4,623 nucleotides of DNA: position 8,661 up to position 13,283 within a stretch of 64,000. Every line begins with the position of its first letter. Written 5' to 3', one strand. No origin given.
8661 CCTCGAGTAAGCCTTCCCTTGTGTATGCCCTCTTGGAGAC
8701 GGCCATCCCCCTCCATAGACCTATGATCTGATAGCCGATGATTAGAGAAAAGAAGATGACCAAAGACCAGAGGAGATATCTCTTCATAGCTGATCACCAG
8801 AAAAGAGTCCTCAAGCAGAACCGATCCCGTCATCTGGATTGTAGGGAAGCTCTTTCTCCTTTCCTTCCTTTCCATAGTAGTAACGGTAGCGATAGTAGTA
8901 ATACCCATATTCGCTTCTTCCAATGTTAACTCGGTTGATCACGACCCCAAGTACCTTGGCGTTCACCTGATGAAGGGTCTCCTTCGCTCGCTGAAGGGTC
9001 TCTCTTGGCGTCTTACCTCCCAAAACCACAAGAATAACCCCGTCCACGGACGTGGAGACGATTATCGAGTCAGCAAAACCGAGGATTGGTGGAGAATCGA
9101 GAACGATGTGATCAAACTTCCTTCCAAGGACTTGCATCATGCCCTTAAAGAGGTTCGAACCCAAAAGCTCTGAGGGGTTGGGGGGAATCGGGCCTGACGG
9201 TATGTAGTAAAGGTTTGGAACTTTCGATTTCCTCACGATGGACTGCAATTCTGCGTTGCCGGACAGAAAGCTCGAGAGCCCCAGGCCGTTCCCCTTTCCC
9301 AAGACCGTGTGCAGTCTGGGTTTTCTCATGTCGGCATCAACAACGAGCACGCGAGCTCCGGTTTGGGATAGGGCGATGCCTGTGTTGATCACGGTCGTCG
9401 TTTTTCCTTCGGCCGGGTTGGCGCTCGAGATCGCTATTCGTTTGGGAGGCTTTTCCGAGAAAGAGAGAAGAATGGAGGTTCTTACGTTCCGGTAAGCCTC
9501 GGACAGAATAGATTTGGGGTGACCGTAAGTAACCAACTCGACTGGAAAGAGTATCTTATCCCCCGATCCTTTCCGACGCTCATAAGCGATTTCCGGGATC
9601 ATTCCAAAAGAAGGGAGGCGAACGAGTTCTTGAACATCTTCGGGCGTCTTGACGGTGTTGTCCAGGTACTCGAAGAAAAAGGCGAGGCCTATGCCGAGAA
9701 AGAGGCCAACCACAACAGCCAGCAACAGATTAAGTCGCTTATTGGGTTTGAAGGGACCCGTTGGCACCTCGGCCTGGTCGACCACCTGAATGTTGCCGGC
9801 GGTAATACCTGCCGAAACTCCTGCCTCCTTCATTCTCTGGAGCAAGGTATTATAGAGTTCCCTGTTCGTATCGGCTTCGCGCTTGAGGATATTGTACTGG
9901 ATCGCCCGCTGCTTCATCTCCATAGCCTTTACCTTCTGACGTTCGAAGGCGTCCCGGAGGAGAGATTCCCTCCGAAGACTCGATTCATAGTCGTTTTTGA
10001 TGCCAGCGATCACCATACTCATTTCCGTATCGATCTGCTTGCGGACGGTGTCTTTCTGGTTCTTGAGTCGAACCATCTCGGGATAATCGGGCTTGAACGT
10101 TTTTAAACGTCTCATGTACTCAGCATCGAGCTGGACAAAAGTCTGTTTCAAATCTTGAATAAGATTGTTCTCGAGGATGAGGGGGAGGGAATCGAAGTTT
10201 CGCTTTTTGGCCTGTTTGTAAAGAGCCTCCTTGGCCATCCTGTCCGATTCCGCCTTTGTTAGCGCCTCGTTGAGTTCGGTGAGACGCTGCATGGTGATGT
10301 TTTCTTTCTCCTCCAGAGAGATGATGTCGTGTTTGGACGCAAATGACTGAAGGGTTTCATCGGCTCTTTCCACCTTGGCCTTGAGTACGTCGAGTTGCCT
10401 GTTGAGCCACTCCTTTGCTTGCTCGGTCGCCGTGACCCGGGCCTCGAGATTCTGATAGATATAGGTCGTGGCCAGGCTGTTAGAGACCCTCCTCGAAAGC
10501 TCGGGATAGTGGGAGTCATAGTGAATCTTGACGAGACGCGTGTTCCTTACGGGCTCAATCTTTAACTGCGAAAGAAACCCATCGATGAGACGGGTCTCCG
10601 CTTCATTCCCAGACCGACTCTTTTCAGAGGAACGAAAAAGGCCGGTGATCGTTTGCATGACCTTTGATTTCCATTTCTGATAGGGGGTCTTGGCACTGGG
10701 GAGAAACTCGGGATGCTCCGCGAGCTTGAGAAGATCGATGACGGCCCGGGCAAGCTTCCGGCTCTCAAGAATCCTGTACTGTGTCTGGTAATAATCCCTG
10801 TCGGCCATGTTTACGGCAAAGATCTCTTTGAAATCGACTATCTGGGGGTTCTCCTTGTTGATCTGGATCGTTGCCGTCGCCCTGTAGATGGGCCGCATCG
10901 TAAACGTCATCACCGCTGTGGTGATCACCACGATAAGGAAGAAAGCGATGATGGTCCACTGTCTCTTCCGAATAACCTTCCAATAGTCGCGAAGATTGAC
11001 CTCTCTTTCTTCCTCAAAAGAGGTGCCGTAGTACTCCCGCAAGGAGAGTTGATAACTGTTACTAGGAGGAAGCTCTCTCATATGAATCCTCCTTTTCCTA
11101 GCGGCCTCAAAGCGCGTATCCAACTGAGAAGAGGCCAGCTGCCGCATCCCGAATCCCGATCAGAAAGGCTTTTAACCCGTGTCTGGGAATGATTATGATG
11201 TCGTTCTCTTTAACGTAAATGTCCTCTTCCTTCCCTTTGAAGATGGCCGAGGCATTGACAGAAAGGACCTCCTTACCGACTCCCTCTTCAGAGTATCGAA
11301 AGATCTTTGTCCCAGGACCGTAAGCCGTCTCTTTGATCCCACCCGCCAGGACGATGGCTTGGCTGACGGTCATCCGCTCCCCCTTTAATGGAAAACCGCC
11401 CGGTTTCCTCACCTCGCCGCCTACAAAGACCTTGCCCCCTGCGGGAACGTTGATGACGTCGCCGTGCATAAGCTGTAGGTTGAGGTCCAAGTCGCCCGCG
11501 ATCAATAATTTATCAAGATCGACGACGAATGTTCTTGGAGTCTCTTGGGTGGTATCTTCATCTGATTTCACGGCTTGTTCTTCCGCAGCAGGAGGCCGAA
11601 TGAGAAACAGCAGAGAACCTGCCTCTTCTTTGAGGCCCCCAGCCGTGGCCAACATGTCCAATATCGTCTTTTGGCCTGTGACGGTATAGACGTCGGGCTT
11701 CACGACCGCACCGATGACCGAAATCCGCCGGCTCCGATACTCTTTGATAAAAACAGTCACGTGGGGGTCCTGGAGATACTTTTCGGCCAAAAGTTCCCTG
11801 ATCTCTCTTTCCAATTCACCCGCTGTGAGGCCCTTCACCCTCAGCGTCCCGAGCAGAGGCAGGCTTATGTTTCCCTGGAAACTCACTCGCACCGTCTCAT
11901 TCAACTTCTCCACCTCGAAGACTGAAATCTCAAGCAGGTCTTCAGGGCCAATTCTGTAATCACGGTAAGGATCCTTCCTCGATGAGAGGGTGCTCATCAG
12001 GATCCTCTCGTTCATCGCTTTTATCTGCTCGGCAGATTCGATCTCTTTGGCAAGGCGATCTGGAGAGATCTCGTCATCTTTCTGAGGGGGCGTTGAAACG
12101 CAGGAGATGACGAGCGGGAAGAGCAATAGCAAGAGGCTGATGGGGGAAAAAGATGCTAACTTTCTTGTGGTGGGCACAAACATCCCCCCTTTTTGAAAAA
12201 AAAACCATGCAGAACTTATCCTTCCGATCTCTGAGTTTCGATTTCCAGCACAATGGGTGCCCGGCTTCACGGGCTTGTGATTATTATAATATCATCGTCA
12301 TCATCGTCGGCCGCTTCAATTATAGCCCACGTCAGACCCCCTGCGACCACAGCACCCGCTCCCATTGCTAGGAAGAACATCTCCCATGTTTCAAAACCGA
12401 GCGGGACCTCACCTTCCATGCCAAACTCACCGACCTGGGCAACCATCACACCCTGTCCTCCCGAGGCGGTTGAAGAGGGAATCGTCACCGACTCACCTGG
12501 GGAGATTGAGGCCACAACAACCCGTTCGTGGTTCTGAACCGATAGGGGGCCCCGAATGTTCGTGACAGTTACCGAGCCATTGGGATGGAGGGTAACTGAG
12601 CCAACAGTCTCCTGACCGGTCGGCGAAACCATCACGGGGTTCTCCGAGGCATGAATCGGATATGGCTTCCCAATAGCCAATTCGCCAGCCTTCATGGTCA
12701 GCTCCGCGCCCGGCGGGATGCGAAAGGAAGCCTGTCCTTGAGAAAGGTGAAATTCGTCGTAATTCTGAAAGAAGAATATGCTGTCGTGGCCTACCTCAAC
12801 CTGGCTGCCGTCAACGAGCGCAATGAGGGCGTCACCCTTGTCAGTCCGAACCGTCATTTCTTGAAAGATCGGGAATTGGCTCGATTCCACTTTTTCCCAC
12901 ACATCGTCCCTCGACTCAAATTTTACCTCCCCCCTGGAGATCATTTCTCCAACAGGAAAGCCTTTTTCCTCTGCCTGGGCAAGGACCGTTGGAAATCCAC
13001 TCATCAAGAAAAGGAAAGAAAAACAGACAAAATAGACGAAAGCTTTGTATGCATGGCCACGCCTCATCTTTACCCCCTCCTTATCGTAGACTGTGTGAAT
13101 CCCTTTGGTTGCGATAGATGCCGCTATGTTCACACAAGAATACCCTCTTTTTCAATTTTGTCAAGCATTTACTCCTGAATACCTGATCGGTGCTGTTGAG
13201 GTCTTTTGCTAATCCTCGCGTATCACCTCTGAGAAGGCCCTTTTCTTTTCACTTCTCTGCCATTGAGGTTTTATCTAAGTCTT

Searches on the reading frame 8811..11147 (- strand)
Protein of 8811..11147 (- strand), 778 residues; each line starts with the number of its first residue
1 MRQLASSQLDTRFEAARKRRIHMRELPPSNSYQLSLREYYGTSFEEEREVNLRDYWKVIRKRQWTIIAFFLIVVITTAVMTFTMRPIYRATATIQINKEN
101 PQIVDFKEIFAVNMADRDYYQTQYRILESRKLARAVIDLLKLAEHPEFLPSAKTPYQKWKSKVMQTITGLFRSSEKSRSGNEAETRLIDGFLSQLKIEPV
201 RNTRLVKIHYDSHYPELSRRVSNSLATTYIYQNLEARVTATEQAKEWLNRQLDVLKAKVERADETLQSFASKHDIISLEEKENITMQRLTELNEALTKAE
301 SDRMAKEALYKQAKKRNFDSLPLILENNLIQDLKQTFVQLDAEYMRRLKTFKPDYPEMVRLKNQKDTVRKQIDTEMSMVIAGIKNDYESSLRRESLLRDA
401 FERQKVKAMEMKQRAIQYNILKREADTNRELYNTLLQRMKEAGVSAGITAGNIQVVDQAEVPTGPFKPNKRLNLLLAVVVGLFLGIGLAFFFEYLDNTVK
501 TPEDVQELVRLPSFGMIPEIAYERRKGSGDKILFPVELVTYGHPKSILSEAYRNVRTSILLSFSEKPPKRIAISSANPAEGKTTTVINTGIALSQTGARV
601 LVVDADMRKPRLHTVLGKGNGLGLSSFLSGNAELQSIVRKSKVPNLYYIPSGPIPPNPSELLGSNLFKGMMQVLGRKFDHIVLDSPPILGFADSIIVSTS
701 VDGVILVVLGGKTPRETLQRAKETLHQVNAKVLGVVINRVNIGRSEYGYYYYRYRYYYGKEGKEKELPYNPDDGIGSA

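Call 3: search_protein_families(library=pfam, proteins=[window:8811-11147:-], max_evalue=0.01)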
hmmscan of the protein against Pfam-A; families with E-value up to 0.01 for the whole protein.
window:8811-11147:- (778 aa): 5 families
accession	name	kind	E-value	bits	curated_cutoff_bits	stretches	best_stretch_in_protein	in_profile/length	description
PF13807.11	GNVR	-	6.3e-19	68.1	27.7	1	421-491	9-79/82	G-rich domain on putative tyrosine kinase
PF02706.20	Wzz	-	1.3e-12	48.3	25.5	1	49-138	2-89/91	Chain length determinant protein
PF13614.12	AAA_31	-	1.4e-12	48.3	27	1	569-724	2-163/177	AAA domain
PF01656.29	CbiA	-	4.7e-10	39.9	25.4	1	579-743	9-86/125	CobQ/CobB/MinD/ParA nucleotide binding domain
PF10609.15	ParA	-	1e-07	32.1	27.1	1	570-740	5-175/246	NUBPL iron-transfer P-loop NTPase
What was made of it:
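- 8811..11147 (-): Wzc-type BY-kinase / co-polymerase with a C-terminal Tyr cluster (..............). Pfam Wzz, GNVR and AAA_31 (call 3).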

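Call 5: search_protein_families(library=ncbifam, proteins=[window:8811-11147:-], max_evalue=0.01)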
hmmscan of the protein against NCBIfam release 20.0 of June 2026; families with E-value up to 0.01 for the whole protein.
window:8811-11147:- (778 aa): 18 families
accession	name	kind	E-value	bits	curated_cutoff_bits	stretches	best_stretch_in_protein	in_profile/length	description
TIGR01005.1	eps_transp_fam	subfamily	8.7e-90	301.9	411.7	2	48-519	2-479/754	exopolysaccharide transport protein family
TIGR03017.1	EpsF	equivalog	7.2e-67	226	422.75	1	51-517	2-443/444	chain length determinant protein EpsF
NF008568.0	PRK11519.1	equivalog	3.6e-66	223.8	1068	3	375-755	329-716/720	tyrosine-protein kinase Wzc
TIGR01007.1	eps_fam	subfamily_domain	3.2e-58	196.6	108.05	1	550-752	1-202/204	polysaccharide biosynthesis tyrosine autokinase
NF007350.0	PRK09841.1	equivalog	4e-56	190.5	1248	2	404-756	360-722/726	tyrosine-protein kinase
TIGR03007.1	pepcterm_ChnLen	equivalog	2.5e-41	141.4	278.85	2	180-526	98-469/498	XrtA system polysaccharide chain length determinant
TIGR03029.1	EpsG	equivalog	8.6e-37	126.8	313.8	1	536-738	71-273/274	chain length determinant protein tyrosine kinase EpsG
TIGR03018.1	pepcterm_TyrKin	hypoth_equivalog_domain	1.1e-35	122.9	230.65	1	538-738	1-207/207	XrtA-associated tyrosine autokinase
TIGR01006.1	polys_exp_MPA1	subfamily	3.7e-19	69.1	296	2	448-520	152-224/226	CspC family polysaccharide chain length determinant protein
TIGR01969.1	minD_arch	subfamily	1.4e-15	57.2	201.75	1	571-743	3-173/251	cell division ATPase MinD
TIGR01968.1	minD_bact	equivalog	1.1e-10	41.3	212.9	1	571-696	4-132/261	septum site-determining protein MinD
NF008669.0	PRK11670.1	equivalog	4.5e-06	25.8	348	1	571-621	110-160/369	iron-sulfur cluster carrier protein ApbC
TIGR01010.1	BexC_CtrB_KpsE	subfamily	1.1e-05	24.7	437.5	1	327-384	213-270/362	polysaccharide export inner-membrane protein, BexC/CtrB/KpsE family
NF041546.1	ParA_partition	equivalog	2.3e-05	24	180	1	581-607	12-38/203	ParA family partition ATPase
NF047398.1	AAA_KGGVGR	domain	5.8e-05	23.5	90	1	570-628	4-65/190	KGGVGR-motif variant AAA ATPase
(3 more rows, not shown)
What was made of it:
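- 8811..11147 (-): NCBIfam TIGR01007 196.6 bits (call 5).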

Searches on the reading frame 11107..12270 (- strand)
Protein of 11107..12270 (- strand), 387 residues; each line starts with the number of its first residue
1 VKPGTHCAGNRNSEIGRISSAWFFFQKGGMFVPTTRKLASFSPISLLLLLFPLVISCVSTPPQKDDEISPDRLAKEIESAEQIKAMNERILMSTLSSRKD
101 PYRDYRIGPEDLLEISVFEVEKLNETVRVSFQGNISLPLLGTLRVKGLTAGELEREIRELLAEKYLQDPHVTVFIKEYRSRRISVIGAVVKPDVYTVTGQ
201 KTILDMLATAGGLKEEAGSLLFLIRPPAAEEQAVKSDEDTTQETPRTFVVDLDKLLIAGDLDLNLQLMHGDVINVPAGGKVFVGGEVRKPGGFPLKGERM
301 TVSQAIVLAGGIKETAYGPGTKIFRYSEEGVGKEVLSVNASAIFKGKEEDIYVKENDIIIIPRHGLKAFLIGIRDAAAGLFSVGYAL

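Call 3: search_protein_families(library=pfam, proteins=[window:11107-12270:-], max_evalue=0.01)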
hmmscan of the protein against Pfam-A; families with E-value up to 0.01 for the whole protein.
window:11107-12270:- (387 aa): 3 families
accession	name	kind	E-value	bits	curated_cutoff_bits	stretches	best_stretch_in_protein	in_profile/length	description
PF02563.21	Poly_export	-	6.3e-24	84.4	28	1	103-175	5-76/77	Polysaccharide biosynthesis/export protein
PF22461.2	SLBB_2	-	2.7e-16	59.9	27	2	182-275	2-79/79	SLBB domain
PF10531.15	SLBB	-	5.1e-15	55.5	27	2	280-317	1-37/55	SLBB domain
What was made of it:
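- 11107..12270 (-): Wza/OPX polysaccharide export protein. Pfam Poly_export plus 2 SLBB domains (call 3).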

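Call 5: search_protein_families(library=ncbifam, proteins=[window:11107-12270:-], max_evalue=0.01)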
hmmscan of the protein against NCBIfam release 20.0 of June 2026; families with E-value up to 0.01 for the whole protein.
window:11107-12270:- (387 aa): 4 families
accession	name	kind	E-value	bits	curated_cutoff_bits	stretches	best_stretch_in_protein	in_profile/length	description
TIGR03028.1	EpsE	equivalog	7.2e-40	136.8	262.65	1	104-355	1-236/239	polysaccharide export protein EpsE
TIGR03027.2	pepcterm_export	equivalog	5.4e-35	120.6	180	2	104-276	2-165/169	XrtA/PEP-CTERM system exopolysaccharide export protein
NF011658.0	PRK15078.1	subfamily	1.3e-22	80.1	333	1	102-316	83-292/380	polysaccharide export protein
NF041843.1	EpsY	equivalog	1.4e-17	63.6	320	1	103-225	51-173/211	exopolysaccharide export protein EpsY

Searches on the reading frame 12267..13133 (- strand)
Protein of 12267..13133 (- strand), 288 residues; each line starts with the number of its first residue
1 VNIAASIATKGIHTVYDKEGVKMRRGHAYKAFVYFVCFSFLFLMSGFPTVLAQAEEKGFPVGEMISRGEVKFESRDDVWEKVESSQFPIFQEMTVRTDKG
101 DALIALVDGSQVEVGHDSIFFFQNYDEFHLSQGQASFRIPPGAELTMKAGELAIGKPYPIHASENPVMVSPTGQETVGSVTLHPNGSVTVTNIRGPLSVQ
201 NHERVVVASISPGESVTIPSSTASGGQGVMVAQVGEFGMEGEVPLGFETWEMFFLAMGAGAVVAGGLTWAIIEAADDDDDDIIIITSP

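Call 3: search_protein_families(library=pfam, proteins=[window:12267-13133:-], max_evalue=0.01)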
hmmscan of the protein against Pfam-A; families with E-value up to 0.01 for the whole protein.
window:12267-13133:- (288 aa): 0 families

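Call 5: search_protein_families(library=ncbifam, proteins=[window:12267-13133:-], max_evalue=0.01)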
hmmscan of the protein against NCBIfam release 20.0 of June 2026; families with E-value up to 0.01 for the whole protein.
window:12267-13133:- (288 aa): 0 families
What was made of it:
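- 12267..13133 (-): First gene of the conserved cluster ('unk288'): signal peptide, beta-rich body, C-terminal TM followed by a poly-Asp and hydrophobic tail; matches no family. No Pfam or NCBIfam hit (calls 3, 5).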
